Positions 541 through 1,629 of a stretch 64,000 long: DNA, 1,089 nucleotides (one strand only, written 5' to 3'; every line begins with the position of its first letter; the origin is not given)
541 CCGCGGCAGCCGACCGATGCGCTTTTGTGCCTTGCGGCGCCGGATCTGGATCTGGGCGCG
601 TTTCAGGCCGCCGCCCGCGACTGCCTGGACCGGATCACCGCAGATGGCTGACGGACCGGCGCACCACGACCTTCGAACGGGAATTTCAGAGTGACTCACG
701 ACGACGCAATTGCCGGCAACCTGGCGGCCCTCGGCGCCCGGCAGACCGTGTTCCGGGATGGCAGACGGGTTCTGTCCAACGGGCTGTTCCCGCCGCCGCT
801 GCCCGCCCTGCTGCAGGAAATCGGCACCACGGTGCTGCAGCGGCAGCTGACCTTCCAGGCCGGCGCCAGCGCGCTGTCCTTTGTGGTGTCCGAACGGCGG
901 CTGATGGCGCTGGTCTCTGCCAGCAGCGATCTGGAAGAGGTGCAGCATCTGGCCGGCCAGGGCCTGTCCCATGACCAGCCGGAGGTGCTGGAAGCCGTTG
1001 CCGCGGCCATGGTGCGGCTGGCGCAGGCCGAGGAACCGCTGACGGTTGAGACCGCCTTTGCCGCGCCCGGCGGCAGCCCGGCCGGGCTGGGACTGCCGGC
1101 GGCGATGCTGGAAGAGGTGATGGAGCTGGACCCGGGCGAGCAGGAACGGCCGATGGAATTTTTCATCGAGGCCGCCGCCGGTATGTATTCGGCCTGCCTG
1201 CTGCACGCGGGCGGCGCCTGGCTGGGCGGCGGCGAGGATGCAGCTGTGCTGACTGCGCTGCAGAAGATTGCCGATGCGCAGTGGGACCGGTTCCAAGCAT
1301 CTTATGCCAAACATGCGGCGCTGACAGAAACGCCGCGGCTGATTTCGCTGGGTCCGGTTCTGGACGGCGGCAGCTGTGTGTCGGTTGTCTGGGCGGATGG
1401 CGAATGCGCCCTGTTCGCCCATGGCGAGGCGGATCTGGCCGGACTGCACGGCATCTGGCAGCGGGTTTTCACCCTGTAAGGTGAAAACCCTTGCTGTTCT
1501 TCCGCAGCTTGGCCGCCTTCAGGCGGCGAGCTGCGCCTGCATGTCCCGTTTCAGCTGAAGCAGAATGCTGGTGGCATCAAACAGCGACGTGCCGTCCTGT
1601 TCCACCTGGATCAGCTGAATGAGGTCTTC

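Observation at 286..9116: Undescribed-looking signalling island: Hanks kinase + PP2C + FHA wired to a P-loop GTPase, two Roadblock-like proteins and two secreted LysM-SBP fusions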

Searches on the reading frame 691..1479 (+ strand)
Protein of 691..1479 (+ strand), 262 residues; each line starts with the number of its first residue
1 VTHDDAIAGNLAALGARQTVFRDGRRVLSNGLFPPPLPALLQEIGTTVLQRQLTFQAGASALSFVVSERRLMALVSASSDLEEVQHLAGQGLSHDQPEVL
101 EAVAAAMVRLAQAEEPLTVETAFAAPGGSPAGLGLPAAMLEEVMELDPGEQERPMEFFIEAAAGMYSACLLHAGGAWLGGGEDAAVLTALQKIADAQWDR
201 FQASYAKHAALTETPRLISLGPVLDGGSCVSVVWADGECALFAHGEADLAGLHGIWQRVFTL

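Call 3: search_protein_families(library=pfam, proteins=[window:691-1479:+], max_evalue=0.1)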
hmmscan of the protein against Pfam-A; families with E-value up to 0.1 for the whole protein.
window:691-1479:+ (262 aa): 0 families

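Call 4: search_protein_families(library=ncbifam, proteins=[window:691-1479:+], max_evalue=0.1)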
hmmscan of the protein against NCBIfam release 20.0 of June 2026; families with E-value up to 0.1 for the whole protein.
window:691-1479:+ (262 aa): 1 family
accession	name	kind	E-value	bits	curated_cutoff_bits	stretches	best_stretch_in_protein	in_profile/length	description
TIGR03254.1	oxalate_oxc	equivalog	0.041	12.6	739.4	1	55-150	77-176/554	oxalyl-CoA decarboxylase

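Call 10: find_homologous_proteins(query=window:691-1479:+)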
Query window:691-1479:+ (262 aa): 4 proteins with E <= 0.001 among 8000 candidates.
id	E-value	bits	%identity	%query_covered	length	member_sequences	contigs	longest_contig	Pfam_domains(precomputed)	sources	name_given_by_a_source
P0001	2.5e-164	563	99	100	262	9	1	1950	-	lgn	-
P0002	2.6e-121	422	75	100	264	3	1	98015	-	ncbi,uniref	ncbi:hypothetical protein [Leisingera sp. S232]|uniref:hypothetical protein n=1 Tax=Leisingera sp. S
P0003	3.3e-119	415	74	100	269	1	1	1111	-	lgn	-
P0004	6.5e-111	388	69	100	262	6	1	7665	-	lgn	-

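Call 21: search_protein_representatives(alignment_id=A1)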
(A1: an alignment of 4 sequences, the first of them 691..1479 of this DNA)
Query: 4 sequences, 262 profile positions. Proteins with E-value up to 0.001 (for the whole library): 189; up to 1e-10: 76; up to 1e-30: 10. The best 150 are listed.
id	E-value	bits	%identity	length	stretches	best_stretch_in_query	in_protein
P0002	9.6e-162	552.8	-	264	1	1-262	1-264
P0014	1.7e-67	243.9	-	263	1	1-262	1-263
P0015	7.7e-64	231.9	-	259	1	7-262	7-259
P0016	5.8e-56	206.1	-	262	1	1-261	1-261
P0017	9.7e-45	169.3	-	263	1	1-261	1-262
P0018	3.1e-39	151.3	-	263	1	7-261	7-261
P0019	1.1e-38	149.4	-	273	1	6-260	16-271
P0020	2.0e-36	142.0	-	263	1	2-260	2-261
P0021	6.5e-34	133.8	-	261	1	1-257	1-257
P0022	2.6e-31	125.3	-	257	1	5-259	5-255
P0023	4.3e-29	118.0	-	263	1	1-259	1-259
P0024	1.1e-27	113.3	-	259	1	2-256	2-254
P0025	3.9e-27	111.6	-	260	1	5-258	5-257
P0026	1.2e-26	110.0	-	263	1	3-260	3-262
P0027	2.7e-22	95.7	-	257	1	1-258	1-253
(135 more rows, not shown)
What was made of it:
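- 691..1479 (+): r262: 262-aa protein with two longin/Roadblock-like alpha/beta domains in tandem. An exhaustive search found 189 cluster representatives, almost all 250-275 aa (call 21).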

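Call 39: predict_structure(alignment_id=A2)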
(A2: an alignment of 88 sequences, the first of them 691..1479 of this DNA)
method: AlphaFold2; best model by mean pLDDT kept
length: 262 residues; sequences in the alignment: 88
mean_pLDDT: 92.0   pTM: 0.83
mean pLDDT of the five models: 92.0, 91.7, 91.5, 91.3, 90.6
residues with pLDDT >= 90: 211; 70-90: 39; 50-70: 11; < 50: 1
segments of 3 or more residues with pLDDT < 50: none
pLDDT, mean of each block of 10 residues (from residue 1): 73 76 95 93 95 98 97 97 96 95 97 95 82 90 87 89 97 94 97 96 88 85 95 94 97 95 79
secondary structure, 60 per line:
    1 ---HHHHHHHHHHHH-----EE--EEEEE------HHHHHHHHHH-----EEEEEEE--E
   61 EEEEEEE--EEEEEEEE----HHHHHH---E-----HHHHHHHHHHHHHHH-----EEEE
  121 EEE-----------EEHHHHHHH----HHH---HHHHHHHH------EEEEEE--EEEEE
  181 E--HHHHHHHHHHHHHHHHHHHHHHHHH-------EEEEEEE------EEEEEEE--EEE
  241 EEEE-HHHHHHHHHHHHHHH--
elements in order: H4-15 E25-29 H36-45 E51-57 E60-67 E70-77 H82-87 H97-111 E117-123 H137-143 H154-161 E168-173 E176-181 H184-208 E216-222 E229-235 E238-244 H246-260
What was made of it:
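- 691..1479 (+): AlphaFold2 pLDDT 92, pTM 0.83 (call 39).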

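Call 46: fold_search(model_id=the predicted structure, library=pdb)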
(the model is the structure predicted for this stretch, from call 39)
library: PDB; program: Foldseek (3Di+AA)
matches with E <= 10: 1117; with E <= 0.001: 0
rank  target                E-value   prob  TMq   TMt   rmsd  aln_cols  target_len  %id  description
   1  9rs8_A                4.4e-03  0.66  0.22  0.17  15.7       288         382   12  human Fuzzy-Inturned (released 2025-07-30)
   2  9rs7_A                7.3e-03  0.54  0.22  0.15  14.3       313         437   10  Ypt7 in complex with its GEF Mon1-Ccz1 (released 2025-07-30)
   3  9l0d_A                7.3e-03  0.38  0.21  0.16  16.6       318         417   12  Cryo-EM structure of the human MON1A/CCZ1/C18orf8 complex (released 2025-03-19)
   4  7q3d_C                1.1e-02  0.47  0.21  0.15  15.8       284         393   12  Structure of the human CPLANE complex (released 2022-04-06)
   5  1veu_B                1.2e-02  1.00  0.29  0.53   4.6       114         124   15  Crystal structure of the p14/MP1 complex at 2.15 A resolution (released 2004-08-03)
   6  9lol_B                1.2e-02  0.51  0.23  0.16  15.6       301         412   11  Cryo-EM structure of human MON1A-CCZ1-RAB7A (released 2025-12-03)
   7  5lly_C                1.2e-02  0.41  0.22  0.13  20.1       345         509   10  Photosensory Module of Bacteriophytochrome linked Diguanylyl Cyclase from Idiomarina species A28L (released 2017-03-15)
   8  5llw_B                1.2e-02  0.33  0.19  0.09  18.5       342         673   10  Bacteriophytochrome activated diguanylyl cyclase from Idiomarina species A28L (released 2017-03-15)
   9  5lly_B                1.3e-02  0.25  0.19  0.12  20.5       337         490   11  Photosensory Module of Bacteriophytochrome linked Diguanylyl Cyclase from Idiomarina species A28L (released 2017-03-15)
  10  9h4q_c                1.4e-02  0.91  0.27  0.26  15.0       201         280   12  Cryo-EM structure of the SEAC wing - EGOC (released 2025-11-05)
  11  5lly_A                1.4e-02  0.28  0.19  0.12  20.1       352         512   11  Photosensory Module of Bacteriophytochrome linked Diguanylyl Cyclase from Idiomarina species A28L (released 2017-03-15)
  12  6ehr_B                1.6e-02  0.99  0.27  0.47   5.4       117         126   19  The crystal structure of the human LAMTOR-RagA CTD-RagC CTD complex (released 2017-10-04)
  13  5y3a_B                2.1e-02  1.00  0.29  0.59   3.8       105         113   14  Crystal structure of Ragulator complex (p18 49-161) (released 2017-12-27)
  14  2zl1_B                2.1e-02  1.00  0.30  0.57   4.6       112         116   16  MP1-p14 Scaffolding complex (released 2008-06-24)
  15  8jbe_C                2.2e-02  0.25  0.20  0.17  15.5       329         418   10  CryoEM Structure of metazoan Mon1-Ccz1-RMC1 complex (released 2024-05-08)
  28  3kye_B                3.7e-02  1.00  0.30  0.55   4.2       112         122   12  Crystal Structure of Roadblock/LC7 Domain from Streptomyces avermitilis (released 2009-12-22)
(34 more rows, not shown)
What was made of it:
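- On Roadblock/LC7 (MglB-like) superfamily: For r262 the fold match is weaker: prob 1.0 and TMt 0.53-0.59 to p14/MP1, but all E-values are above 1e-3 (call 46).
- r262's Foldseek E-values are all above 1e-3 (call 46).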

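Call 55: search_protein_families(library=padloc, proteins=[window:691-1479:+], max_evalue=0.01)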
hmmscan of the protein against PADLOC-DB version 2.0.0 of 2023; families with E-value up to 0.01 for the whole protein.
window:691-1479:+ (262 aa): 0 families
